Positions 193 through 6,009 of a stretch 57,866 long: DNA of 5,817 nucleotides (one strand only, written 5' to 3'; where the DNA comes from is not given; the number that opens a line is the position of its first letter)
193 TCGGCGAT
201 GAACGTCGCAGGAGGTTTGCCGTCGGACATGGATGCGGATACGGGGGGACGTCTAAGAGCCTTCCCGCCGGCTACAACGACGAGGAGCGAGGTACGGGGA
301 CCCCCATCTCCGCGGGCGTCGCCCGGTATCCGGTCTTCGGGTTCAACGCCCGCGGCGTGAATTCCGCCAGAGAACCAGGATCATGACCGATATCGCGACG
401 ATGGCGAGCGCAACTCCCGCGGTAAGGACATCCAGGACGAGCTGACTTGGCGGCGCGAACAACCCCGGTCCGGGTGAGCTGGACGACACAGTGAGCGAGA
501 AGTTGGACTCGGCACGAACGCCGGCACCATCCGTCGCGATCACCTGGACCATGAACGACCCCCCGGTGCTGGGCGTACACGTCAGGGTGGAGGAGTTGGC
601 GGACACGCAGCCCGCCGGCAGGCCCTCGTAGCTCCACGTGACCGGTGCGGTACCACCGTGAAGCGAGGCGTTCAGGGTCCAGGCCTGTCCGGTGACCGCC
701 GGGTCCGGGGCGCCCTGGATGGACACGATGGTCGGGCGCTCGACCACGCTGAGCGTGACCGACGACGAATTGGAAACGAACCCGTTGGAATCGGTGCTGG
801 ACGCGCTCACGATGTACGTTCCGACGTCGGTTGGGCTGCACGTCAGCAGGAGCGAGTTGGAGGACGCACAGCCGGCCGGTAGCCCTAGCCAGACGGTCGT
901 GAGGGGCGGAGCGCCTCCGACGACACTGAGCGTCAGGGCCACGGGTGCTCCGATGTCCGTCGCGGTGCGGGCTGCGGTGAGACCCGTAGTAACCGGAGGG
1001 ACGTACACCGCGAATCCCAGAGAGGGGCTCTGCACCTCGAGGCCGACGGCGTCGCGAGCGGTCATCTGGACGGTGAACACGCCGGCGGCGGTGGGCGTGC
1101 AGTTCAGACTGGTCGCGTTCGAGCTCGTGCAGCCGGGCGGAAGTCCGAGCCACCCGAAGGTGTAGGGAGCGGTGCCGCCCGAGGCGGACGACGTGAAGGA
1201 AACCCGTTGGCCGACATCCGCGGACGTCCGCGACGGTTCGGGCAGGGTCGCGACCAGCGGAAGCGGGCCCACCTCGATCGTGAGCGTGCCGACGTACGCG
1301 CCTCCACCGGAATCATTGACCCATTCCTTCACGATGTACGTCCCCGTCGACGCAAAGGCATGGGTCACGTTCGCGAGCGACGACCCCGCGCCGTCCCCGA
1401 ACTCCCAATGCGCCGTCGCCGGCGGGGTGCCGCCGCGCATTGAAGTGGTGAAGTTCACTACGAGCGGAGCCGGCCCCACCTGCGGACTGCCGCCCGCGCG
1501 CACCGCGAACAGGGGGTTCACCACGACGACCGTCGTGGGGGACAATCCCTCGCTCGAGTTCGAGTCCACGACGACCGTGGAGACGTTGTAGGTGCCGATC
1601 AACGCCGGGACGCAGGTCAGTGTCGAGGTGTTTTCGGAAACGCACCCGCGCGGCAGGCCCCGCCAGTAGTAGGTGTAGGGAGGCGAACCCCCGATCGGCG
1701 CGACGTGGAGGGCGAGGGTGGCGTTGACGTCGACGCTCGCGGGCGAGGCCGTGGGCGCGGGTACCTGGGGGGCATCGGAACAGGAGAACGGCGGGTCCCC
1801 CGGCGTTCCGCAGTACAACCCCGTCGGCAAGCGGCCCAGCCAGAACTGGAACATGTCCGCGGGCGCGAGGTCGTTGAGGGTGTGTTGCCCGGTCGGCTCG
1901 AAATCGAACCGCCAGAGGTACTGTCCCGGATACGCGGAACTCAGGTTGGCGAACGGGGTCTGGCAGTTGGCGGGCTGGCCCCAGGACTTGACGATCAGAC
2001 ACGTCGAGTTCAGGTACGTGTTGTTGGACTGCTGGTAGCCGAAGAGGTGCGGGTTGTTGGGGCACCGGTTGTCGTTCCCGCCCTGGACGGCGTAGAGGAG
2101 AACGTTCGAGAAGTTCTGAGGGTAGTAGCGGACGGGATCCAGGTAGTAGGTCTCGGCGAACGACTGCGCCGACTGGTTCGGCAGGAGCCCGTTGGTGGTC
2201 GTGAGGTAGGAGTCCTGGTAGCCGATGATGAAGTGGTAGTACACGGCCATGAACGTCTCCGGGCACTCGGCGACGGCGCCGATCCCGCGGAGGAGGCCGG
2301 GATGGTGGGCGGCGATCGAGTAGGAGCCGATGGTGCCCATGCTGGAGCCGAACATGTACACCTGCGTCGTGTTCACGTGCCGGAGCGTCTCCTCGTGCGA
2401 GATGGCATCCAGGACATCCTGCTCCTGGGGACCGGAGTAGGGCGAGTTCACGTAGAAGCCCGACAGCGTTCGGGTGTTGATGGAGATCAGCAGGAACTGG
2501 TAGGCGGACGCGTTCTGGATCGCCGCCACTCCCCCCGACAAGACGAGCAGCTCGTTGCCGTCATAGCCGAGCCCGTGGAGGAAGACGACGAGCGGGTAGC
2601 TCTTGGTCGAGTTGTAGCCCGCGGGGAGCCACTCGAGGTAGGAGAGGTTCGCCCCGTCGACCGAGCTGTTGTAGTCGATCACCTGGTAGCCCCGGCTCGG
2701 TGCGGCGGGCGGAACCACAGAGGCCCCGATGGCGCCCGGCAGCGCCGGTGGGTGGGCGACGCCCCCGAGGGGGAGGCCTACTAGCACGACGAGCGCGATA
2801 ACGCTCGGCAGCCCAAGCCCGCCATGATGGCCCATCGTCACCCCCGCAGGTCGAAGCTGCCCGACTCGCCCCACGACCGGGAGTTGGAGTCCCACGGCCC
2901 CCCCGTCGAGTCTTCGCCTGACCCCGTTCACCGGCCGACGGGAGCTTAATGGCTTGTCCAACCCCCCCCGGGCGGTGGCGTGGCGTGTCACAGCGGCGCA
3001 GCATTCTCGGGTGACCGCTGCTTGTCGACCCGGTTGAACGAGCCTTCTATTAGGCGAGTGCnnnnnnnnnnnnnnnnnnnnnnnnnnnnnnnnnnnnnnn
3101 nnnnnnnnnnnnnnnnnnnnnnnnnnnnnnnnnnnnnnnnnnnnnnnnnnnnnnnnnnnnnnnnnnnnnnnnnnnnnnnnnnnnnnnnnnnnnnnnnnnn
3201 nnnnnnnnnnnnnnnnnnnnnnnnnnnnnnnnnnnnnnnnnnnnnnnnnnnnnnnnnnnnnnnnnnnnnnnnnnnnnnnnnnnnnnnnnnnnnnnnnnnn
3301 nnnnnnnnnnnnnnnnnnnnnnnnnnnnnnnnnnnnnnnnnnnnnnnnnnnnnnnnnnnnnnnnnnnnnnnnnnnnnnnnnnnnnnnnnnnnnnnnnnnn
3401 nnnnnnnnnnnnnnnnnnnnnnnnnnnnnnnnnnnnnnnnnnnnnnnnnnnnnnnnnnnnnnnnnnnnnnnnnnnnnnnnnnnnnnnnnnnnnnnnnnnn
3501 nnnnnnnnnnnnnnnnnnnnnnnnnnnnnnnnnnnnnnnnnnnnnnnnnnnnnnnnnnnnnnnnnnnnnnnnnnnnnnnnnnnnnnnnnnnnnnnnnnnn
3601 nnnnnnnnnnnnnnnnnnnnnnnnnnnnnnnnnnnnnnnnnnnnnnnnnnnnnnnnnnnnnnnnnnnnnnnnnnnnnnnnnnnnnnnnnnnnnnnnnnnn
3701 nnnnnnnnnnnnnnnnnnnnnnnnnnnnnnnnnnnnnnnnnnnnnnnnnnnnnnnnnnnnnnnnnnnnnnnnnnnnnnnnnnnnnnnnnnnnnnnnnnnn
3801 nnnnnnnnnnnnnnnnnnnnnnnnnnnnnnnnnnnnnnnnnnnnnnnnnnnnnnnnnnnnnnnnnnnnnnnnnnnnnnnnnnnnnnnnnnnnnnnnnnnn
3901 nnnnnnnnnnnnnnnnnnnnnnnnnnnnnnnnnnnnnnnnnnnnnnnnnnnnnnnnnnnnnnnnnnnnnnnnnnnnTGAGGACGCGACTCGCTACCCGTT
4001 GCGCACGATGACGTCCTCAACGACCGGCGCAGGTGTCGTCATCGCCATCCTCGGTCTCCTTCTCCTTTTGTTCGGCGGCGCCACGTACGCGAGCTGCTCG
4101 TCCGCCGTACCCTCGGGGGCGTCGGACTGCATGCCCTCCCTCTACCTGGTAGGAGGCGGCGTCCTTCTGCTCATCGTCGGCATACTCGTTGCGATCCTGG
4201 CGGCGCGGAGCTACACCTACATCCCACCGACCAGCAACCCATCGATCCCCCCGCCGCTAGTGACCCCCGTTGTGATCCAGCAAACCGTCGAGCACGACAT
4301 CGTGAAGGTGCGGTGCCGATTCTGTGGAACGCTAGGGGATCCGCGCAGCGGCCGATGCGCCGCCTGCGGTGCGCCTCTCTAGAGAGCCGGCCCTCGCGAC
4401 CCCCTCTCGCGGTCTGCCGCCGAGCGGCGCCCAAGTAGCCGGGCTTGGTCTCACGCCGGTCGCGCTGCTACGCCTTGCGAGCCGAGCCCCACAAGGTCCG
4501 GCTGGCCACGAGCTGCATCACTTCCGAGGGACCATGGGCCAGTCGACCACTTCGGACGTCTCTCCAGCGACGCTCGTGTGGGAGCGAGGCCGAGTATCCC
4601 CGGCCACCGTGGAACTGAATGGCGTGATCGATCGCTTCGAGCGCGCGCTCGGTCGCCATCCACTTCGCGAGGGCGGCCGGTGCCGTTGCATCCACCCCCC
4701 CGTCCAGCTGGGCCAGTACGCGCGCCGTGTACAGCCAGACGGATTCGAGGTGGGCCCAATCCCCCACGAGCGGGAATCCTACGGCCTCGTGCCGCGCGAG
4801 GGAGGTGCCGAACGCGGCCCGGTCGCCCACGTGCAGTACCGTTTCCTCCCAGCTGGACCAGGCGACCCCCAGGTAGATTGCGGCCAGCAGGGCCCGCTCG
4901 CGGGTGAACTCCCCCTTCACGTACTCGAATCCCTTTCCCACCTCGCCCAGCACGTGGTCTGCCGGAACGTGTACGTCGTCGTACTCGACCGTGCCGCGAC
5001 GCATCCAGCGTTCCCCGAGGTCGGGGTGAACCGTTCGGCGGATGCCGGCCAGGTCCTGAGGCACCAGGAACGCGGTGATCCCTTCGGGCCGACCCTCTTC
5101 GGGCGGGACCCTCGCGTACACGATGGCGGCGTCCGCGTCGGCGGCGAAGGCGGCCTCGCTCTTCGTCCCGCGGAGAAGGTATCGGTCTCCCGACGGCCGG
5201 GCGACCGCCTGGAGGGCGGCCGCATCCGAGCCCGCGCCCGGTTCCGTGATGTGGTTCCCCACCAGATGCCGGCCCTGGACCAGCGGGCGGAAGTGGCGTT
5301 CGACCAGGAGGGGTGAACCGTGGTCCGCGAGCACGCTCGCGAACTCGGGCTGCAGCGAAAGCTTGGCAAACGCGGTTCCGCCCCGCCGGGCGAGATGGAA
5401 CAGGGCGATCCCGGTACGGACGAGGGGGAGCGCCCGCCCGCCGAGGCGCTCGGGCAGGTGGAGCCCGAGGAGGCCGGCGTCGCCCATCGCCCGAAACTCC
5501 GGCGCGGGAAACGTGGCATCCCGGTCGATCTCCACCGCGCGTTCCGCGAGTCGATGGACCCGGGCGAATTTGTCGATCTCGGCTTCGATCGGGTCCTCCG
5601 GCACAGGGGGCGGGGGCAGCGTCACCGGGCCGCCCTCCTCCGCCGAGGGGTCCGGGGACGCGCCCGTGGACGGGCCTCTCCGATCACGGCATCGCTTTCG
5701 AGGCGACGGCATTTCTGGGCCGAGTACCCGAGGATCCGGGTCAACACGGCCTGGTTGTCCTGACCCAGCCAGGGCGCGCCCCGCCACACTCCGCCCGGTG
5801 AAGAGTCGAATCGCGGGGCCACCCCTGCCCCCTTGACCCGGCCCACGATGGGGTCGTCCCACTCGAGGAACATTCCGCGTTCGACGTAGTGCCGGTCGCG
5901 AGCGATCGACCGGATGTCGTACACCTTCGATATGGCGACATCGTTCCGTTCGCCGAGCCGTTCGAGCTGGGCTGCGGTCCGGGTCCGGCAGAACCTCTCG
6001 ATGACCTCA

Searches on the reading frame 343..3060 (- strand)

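Call 35: search_protein_families(library=pfam, proteins=[window:343-3060:-], max_evalue=0.001)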
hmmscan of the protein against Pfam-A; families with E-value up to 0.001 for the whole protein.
window:343-3060:- (905 aa): 4 families
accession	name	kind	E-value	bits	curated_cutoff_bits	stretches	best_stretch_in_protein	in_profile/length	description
PF00801.26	PKD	-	4.7e-19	68.6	23.5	2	523-587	5-71/80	PKD domain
PF18911.6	PKD_4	-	2e-11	44.2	27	1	532-595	17-83/85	PKD domain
PF13927.12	Ig_3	-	3.8e-05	24.5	30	0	608-638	7-36/78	Immunoglobulin domain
PF05345.18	He_PIG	-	5.7e-05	23.9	24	0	797-859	24-96/96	Putative Ig domain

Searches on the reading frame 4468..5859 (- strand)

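Call 91: search_protein_families(library=pfam, proteins=[window:4468-5859:-], max_evalue=0.0001)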
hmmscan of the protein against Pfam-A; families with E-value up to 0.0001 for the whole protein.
window:4468-5859:- (463 aa): 4 families
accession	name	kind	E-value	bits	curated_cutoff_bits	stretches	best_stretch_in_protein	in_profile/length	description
PF00441.29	Acyl-CoA_dh_1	-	1.1e-29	104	22.4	1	308-454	1-147/150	Acyl-CoA dehydrogenase, C-terminal domain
PF02770.24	Acyl-CoA_dh_M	-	5.8e-16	58.9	33.3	1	204-296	4-97/97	Acyl-CoA dehydrogenase, middle domain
PF02771.21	Acyl-CoA_dh_N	-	1.1e-11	45.5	22.9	1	93-196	9-112/113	Acyl-CoA dehydrogenase, N-terminal domain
PF08028.16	Acyl-CoA_dh_2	-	5.7e-10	40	22.7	1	324-437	2-125/134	Acyl-CoA dehydrogenase, C-terminal domain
